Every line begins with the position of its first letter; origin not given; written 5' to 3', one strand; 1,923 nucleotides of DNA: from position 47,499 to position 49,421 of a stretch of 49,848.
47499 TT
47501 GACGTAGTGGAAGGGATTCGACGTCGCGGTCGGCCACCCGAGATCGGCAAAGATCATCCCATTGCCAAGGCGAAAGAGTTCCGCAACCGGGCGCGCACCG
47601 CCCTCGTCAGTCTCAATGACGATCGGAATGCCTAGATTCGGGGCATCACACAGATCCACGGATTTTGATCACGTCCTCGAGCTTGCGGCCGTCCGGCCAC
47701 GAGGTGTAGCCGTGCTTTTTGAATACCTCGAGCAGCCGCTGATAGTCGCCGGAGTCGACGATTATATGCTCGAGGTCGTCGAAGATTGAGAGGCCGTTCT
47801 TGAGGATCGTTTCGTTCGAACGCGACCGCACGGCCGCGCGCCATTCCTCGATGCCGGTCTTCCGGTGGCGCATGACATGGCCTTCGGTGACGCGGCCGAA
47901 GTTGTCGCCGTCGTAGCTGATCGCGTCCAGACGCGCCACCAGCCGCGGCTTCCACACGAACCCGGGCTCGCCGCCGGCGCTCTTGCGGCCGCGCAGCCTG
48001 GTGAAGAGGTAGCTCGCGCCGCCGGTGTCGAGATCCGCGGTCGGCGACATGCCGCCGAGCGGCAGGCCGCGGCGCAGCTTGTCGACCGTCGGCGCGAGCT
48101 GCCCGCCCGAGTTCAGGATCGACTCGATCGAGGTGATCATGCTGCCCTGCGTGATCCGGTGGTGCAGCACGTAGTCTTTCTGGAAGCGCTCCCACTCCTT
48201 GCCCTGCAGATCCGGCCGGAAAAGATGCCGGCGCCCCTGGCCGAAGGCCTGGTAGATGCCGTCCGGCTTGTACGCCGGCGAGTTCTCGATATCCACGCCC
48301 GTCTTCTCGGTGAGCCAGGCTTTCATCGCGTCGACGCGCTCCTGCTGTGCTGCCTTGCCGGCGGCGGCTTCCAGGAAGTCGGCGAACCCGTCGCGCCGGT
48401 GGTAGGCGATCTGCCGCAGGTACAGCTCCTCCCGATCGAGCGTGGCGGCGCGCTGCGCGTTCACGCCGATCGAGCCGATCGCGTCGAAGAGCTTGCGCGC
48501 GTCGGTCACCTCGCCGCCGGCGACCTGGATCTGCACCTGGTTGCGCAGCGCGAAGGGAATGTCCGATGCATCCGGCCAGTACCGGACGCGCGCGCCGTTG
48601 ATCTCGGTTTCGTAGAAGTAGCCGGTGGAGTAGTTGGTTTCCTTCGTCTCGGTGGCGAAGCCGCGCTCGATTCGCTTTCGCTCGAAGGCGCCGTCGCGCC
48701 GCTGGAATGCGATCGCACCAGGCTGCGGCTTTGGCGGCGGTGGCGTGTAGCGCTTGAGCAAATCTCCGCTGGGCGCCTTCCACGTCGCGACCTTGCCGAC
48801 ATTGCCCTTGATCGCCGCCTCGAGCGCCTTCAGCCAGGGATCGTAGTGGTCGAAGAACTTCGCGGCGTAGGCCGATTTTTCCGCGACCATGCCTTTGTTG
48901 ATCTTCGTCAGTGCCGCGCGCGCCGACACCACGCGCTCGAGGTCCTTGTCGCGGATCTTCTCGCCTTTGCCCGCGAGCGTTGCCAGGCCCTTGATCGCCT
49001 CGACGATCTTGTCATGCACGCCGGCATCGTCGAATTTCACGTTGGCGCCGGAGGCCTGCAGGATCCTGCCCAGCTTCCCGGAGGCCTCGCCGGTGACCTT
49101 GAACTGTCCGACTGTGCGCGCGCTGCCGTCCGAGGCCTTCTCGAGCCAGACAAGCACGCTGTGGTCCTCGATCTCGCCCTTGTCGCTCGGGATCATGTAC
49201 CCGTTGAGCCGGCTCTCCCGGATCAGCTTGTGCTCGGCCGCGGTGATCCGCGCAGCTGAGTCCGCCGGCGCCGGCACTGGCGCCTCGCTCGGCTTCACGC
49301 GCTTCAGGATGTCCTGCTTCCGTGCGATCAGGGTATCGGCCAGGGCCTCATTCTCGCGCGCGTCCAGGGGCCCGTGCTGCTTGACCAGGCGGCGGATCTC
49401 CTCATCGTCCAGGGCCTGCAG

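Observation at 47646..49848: A 1,285-aa MuF-domain polyvalent protein split by the window edge, carrying a lipid/atypical-kinase-like catalytic motif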

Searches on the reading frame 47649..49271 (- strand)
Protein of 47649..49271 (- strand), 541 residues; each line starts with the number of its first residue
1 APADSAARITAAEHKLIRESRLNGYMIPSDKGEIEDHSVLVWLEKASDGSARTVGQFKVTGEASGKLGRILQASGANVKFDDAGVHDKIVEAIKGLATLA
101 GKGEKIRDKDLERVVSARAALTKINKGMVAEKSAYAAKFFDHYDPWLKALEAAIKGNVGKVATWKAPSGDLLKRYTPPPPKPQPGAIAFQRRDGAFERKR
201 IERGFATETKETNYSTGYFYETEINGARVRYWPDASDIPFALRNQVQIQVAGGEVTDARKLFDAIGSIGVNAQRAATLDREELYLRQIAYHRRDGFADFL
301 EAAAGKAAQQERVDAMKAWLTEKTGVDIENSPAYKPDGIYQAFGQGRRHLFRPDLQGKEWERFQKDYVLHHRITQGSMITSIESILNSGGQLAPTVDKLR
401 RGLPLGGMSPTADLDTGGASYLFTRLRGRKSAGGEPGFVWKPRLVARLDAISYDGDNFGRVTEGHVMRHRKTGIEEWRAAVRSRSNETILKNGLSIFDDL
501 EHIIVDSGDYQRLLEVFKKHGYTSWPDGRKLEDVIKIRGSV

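Call 33: predict_structure(alignment_id=A2)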
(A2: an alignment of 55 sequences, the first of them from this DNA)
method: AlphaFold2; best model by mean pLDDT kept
length: 541 residues; sequences in the alignment: 55
mean_pLDDT: 94.7   pTM: 0.89
mean pLDDT of the five models: 94.7, 94.2, 94.0, 93.8, 93.8
residues with pLDDT >= 90: 488; 70-90: 47; 50-70: 4; < 50: 2
segments of 3 or more residues with pLDDT < 50: none
pLDDT, mean of each block of 10 residues (from residue 1): 65 96 93 92 98 97 92 87 92 97 98 97 89 87 96 96 91 90 95 97 97 97 98 95 98 97 96 92 97 96 96 98 97 96 94 97 98 94 96 96 91 93 97 98 98 94 93 98 97 97 98 98 97 98 93
secondary structure, 60 per line:
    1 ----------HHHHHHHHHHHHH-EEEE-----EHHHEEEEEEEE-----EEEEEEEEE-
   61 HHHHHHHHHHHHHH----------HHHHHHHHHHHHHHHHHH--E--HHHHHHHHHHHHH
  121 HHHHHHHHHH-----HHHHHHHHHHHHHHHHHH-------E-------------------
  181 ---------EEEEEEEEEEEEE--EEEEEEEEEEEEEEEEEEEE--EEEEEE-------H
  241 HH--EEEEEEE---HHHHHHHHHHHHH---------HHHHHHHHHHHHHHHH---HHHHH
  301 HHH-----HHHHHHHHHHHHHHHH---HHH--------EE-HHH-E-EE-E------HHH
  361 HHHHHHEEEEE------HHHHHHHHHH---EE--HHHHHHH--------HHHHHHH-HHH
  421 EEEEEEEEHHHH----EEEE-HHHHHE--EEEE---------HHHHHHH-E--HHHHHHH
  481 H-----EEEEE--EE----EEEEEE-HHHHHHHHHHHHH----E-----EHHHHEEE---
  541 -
elements in order: H11-23 E25-28 E38-45 E51-59 H61-74 H85-102 H108-130 H136-153 E190-202 E205-224 E227-232 E245-251 H255-267 H277-292 H296-303 H309-324 H358-366 E367-371 H378-387 H395-401 H410-416 E421-428 H429-432 E437-440 H442-446 E450-453 H463-469 H474-481 E487-491 E500-505 H507-519 H531-534 E535-537
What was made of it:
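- The C-terminal half is modelled at pLDDT 94.7 (call 33).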

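Call 36: fold_search(model_id=the predicted structure, library=pdb)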
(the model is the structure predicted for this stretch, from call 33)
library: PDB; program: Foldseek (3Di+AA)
matches with E <= 10: 129; with E <= 0.001: 0
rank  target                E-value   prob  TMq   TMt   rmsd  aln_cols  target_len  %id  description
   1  8tua                  1.2e-01  0.06  0.06  0.04  23.0       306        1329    9  Full-length P-Rex1 in complex with inositol 1,3,4,5-tetrakisphosphate (IP4) (released 2024-04-10)
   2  4yit_D                2.3e-01  0.03  0.07  0.11  22.4       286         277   12  Crystal Structure of LAGLIDADG Meganuclease I-AabMI Bound to Uncleaved DNA (released 2016-03-23)
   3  1xzq_A                4.6e-01  0.03  0.09  0.09  17.8       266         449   14  Structure of the GTP-binding protein TrmE from Thermotoga maritima complexed with 5-formyl-THF (released 2005-01-04)
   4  5esp_B                4.9e-01  0.03  0.09  0.13  23.9       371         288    9  Crystal Structure of LAGLIDADG Meganuclease I-PanMI with coordinated Calcium ions (released 2016-03-30)
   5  5esp_A                5.1e-01  0.02  0.07  0.11  24.1       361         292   10  Crystal Structure of LAGLIDADG Meganuclease I-PanMI with coordinated Calcium ions (released 2016-03-30)
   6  5thg_D                7.0e-01  0.02  0.08  0.11  22.6       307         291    7  Engineered variant of I-OnuI meganuclease targeting the HIV CCR5 gene; harbors 43 point mutations relative to wild-typ (released 2017-05-03)
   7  3sfv_B                1.5e+00  0.03  0.09  0.12  24.9       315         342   10  Crystal structure of the GDP-bound Rab1a S25N mutant in complex with the coiled-coil domain of LidA from Legionella pn (released 2012-04-18)
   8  8rq9_A                1.6e+00  0.02  0.09  0.13  19.0       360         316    8  Crystal structure of PROTAC CFT-1297 in complex with CRBN-midi and BRD4(BD2) (released 2024-09-25)
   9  8bw9_B                1.8e+00  0.06  0.12  0.19  15.9       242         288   12  Cryo-EM structure of the RAF activating complex KSR-MEK-CNK-HYP (released 2024-02-21)
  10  5oa1_B                2.2e+00  0.02  0.06  0.04  11.3       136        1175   12  RNA polymerase I pre-initiation complex (released 2017-07-26)
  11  8ron_B                2.2e+00  0.02  0.09  0.10  18.4       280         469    8  Crystal structure of human FAD synthase, isoform 2 (released 2024-04-10)
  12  1rj2_J                2.3e+00  0.04  0.08  0.12  19.2       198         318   11  Crystal structure of the DH/PH fragment of Dbs without bound GTPase (released 2004-06-29)
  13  4tma_C                2.4e+00  0.04  0.05  0.06  15.0        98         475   15  Crystal structure of gyrase bound to its inhibitor YacG (released 2014-07-23)
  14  7oc9                  2.4e+00  0.03  0.06  0.18   6.0        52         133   19  Structure of Bdellovibrio bacteriovorus Bd0675 (released 2021-05-05)
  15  8ron_D                2.7e+00  0.01  0.08  0.09  18.9       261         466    9  Crystal structure of human FAD synthase, isoform 2 (released 2024-04-10)
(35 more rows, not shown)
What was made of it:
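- Tried and rejected: Nothing: best E 0.12, TM under 0.12 (call 36).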

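Call 44: fold_search(model_id=the predicted structure, library=viral)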
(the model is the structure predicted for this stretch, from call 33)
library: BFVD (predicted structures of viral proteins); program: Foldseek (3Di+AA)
matches with E <= 10: 139; with E <= 0.001: 2
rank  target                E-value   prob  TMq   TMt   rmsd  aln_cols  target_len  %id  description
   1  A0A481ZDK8            2.4e-04  1.00  0.21  0.41   5.1       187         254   16  Uncharacterized protein [Pithovirus LCPAC406]
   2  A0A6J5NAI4            3.3e-04  1.00  0.20  0.27  13.7       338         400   12  Uncharacterized protein [uncultured Caudovirales phage]
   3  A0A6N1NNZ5            1.0e-03  1.00  0.23  0.66   3.8       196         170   14  Uncharacterized protein [Tupanvirus soda lake]
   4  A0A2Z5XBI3            2.0e-03  0.98  0.20  0.32  13.3       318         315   12  (no name in the UniProt tables at hand)
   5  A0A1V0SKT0            1.4e-02  0.99  0.20  0.46   6.7       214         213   10  Uncharacterized protein [Klosneuvirus KNV1]
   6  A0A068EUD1            1.6e-02  0.85  0.23  0.14  11.7       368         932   10  ParB-like N-terminal domain-containing protein [Bacillus phage CP-51]
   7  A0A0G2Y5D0            4.3e-02  0.98  0.22  0.57   4.6       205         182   12  Uncharacterized protein [Acanthamoeba polyphaga mimivirus Kroon]
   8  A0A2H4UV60            5.1e-02  0.77  0.21  0.37  11.1       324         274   10  Uncharacterized protein [Bodo saltans virus]
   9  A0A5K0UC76            1.1e-01  0.82  0.21  0.30   6.3       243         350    8  Uncharacterized protein [Yasminevirus sp. GU-2018]
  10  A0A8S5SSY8            2.8e-01  0.57  0.18  0.17   9.5       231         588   11  Minor capsid protein [Siphoviridae sp. ctv838]
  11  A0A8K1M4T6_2          3.4e-01  0.03  0.09  0.04  31.7       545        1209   11  SF3 helicase domain-containing protein [Sichuan mosquito picorna-like virus]
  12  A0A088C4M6            5.3e-01  0.06  0.06  0.10  19.6       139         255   13  (no name in the UniProt tables at hand)
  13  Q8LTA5                5.9e-01  0.25  0.10  0.25  10.8        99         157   13  Uncharacterized protein [Lactobacillus phage A2]
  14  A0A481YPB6            8.1e-01  0.02  0.07  0.11  19.9       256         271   11  Uncharacterized protein [Pithovirus LCDPAC02]
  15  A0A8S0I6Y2            1.1e+00  0.02  0.06  0.08  17.7       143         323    9  (no name in the UniProt tables at hand)
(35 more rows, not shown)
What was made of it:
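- Tried and rejected: The best relative match is a 170-aa Tupanvirus protein with TM 0.66 relative to the target (call 44).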
